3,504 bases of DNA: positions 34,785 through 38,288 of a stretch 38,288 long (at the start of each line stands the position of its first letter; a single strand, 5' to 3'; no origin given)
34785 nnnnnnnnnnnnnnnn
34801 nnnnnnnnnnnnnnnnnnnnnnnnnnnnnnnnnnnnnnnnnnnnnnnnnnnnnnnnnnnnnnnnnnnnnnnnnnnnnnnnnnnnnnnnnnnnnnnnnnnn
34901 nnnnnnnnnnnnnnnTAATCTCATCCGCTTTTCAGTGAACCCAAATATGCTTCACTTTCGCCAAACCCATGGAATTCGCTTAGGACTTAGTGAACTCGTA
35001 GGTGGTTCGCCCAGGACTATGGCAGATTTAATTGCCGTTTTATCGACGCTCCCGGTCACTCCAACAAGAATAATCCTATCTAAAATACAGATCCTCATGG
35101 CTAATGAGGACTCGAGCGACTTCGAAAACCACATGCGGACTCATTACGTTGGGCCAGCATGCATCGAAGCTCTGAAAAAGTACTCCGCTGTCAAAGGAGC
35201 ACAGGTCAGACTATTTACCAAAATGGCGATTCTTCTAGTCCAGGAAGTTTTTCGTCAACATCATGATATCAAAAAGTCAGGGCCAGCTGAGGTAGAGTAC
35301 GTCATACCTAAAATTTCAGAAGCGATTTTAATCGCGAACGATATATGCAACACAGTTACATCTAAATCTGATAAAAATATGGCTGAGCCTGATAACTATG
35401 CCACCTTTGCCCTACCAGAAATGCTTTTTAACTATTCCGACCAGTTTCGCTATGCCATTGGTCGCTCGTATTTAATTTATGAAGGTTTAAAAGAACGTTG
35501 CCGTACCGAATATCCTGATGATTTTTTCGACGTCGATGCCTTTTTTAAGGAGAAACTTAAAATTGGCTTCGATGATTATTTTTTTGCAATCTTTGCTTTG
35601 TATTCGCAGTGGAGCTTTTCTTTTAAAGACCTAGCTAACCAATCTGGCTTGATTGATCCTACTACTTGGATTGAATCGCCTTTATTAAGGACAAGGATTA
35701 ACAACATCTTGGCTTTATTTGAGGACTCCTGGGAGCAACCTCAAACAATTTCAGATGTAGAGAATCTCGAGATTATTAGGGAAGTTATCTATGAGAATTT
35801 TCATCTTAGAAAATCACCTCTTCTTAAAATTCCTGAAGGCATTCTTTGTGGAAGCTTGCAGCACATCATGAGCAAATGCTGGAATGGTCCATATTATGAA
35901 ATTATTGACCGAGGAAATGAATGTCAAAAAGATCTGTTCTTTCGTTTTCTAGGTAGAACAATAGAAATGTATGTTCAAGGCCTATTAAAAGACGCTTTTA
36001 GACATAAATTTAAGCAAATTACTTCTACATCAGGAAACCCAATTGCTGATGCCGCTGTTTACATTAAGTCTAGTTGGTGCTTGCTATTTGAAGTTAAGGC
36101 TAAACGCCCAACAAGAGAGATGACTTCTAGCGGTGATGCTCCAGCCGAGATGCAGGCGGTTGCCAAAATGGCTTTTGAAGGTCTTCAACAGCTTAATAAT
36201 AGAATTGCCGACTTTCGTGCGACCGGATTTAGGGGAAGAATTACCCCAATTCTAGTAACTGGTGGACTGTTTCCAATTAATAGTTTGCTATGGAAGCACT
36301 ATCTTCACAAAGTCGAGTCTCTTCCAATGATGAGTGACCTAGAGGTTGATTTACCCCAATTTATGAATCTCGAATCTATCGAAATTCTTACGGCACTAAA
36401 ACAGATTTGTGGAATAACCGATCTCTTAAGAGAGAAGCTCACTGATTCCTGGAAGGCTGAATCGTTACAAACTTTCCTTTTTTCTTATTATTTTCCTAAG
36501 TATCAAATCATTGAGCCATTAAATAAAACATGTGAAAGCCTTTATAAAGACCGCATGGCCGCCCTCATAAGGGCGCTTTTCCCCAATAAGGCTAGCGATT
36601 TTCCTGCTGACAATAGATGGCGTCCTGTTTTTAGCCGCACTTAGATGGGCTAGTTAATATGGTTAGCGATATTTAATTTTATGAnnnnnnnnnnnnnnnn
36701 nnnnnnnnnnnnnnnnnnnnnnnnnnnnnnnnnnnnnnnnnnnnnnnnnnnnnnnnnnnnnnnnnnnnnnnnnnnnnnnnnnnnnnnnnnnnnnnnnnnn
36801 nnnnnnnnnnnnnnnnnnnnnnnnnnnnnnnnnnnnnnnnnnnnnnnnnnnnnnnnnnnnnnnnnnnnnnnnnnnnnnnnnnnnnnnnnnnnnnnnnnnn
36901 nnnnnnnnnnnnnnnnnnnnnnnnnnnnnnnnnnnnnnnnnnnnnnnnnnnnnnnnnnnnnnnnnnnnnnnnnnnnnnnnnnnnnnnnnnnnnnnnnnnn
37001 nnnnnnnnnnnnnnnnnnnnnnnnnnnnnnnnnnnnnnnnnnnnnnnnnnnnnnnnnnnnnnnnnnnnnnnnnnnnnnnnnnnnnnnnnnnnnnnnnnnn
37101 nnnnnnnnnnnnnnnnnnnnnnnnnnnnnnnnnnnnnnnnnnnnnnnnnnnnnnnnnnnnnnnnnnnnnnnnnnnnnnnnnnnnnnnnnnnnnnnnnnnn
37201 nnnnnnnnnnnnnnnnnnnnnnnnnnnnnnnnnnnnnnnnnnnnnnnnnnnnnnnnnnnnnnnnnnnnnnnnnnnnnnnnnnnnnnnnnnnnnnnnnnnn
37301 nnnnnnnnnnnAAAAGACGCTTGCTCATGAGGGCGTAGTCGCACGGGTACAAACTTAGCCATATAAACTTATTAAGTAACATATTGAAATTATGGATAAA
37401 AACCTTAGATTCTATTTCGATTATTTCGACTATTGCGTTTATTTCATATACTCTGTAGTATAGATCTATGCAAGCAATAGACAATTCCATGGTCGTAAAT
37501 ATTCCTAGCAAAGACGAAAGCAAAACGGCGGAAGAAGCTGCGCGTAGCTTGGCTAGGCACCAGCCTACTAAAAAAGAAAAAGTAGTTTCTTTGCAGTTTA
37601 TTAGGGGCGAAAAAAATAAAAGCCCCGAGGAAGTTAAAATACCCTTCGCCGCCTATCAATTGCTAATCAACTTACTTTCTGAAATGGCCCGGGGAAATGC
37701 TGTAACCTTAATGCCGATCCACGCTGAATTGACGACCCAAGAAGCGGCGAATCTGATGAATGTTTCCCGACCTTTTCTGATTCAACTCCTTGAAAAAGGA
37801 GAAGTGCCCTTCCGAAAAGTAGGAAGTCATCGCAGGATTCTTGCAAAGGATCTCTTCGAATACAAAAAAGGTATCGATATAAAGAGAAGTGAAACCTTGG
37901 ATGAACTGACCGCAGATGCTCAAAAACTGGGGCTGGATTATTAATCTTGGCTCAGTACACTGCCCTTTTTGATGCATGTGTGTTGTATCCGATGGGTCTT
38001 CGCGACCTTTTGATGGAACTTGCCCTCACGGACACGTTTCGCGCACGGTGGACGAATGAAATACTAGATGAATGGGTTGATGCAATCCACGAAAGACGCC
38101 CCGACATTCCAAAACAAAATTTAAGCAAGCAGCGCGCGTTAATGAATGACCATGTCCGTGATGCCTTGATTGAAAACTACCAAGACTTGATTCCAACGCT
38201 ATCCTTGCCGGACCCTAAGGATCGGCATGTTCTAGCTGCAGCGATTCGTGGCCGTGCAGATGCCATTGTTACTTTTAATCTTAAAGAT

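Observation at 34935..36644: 569-aa protein: unknown ~340-aa N-terminal domain fused to a restriction-endonuclease-like core, in the genomic position of a toxin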

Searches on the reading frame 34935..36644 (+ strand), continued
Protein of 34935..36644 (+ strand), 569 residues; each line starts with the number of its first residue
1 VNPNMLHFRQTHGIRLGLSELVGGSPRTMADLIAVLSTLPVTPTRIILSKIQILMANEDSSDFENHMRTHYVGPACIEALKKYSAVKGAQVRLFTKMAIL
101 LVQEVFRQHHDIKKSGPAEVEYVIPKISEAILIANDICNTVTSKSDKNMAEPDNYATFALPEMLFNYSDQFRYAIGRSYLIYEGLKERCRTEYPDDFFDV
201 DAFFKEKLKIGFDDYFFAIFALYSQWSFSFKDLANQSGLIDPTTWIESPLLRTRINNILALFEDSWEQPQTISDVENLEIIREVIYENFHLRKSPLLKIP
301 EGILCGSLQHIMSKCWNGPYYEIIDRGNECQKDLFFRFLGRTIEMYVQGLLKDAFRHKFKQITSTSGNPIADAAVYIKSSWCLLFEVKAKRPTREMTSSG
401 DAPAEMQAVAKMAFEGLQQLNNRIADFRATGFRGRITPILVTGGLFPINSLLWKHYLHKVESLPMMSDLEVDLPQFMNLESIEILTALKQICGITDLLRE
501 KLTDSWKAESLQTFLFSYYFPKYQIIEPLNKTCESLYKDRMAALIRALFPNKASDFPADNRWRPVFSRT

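Call 94: search_protein_families(library=phrogs, proteins=[window:34947-36641:+, P0087, P0108], max_evalue=0.01)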
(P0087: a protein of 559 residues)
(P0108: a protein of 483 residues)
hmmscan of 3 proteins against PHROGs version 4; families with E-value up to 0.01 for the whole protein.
window:34947-36641:+ (565 aa): 0 families

P0087 (559 aa): 0 families

P0108 (483 aa): 0 families

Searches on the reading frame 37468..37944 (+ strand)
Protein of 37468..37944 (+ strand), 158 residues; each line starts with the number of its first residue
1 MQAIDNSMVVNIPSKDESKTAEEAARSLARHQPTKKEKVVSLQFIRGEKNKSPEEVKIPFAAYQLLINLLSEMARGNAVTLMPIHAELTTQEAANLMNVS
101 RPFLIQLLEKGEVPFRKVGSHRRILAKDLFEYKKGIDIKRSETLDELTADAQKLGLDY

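Call 3: search_protein_families(library=pfam, proteins=[window:37468-37944:+], max_evalue=1)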
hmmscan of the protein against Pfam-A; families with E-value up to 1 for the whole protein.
window:37468-37944:+ (158 aa): 4 families
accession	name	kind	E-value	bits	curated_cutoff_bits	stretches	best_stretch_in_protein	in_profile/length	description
PF12728.13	HTH_17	-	1.3e-10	41.8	27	1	88-133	2-47/51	Helix-turn-helix domain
PF09107.17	SelB-wing_3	-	0.041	13.9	23.2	1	86-109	7-30/47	Elongation factor SelB, winged helix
PF09035.16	Tn916-Xis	-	0.047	14.3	22.9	1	82-130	8-60/69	Excisionase from transposon Tn916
PF13559.11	DUF4129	-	0.11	13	24.8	0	15-37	16-37/69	Domain of unknown function (DUF4129)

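Call 4: search_protein_families(library=padloc, proteins=[window:37468-37944:+], max_evalue=1)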
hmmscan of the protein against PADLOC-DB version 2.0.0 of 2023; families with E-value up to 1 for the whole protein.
window:37468-37944:+ (158 aa): 1 family
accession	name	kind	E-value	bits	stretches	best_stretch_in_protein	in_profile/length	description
PDLC04133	mad1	-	2.1e-07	29.1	1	87-137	5-55/60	mads_1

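Call 5: search_protein_families(library=ncbifam, proteins=[window:37468-37944:+], max_evalue=1)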
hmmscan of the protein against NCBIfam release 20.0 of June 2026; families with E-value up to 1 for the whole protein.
window:37468-37944:+ (158 aa): 4 families
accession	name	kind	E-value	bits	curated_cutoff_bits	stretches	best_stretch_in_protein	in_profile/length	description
TIGR01764.1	excise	domain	7.2e-14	51.9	28.8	1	88-134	2-48/49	excisionase family DNA-binding protein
NF040990.2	MamR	equivalog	0.00068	19.9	100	1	89-132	45-88/91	magnetosome protein MamR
NF007226.0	PRK09644.1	equivalog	0.02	14.9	199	1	35-101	71-139/166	RNA polymerase sigma factor SigM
NF004113.0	PRK05602.1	equivalog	0.063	12.9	208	1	70-117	154-199/211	RNA polymerase sigma factor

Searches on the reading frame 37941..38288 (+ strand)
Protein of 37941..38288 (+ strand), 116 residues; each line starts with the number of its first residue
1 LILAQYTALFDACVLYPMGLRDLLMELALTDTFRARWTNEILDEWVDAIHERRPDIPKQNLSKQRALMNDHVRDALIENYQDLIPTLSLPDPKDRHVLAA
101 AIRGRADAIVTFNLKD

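Call 77: search_protein_families(library=pfam, proteins=[window:37941-38288:+], max_evalue=0.01)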
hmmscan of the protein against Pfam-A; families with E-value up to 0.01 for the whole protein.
window:37941-38288:+ (116 aa): 1 family
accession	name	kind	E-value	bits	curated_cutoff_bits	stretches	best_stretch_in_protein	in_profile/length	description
PF13470.12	PIN_3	-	9.9e-12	46.1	27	1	9-114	3-114/115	PIN domain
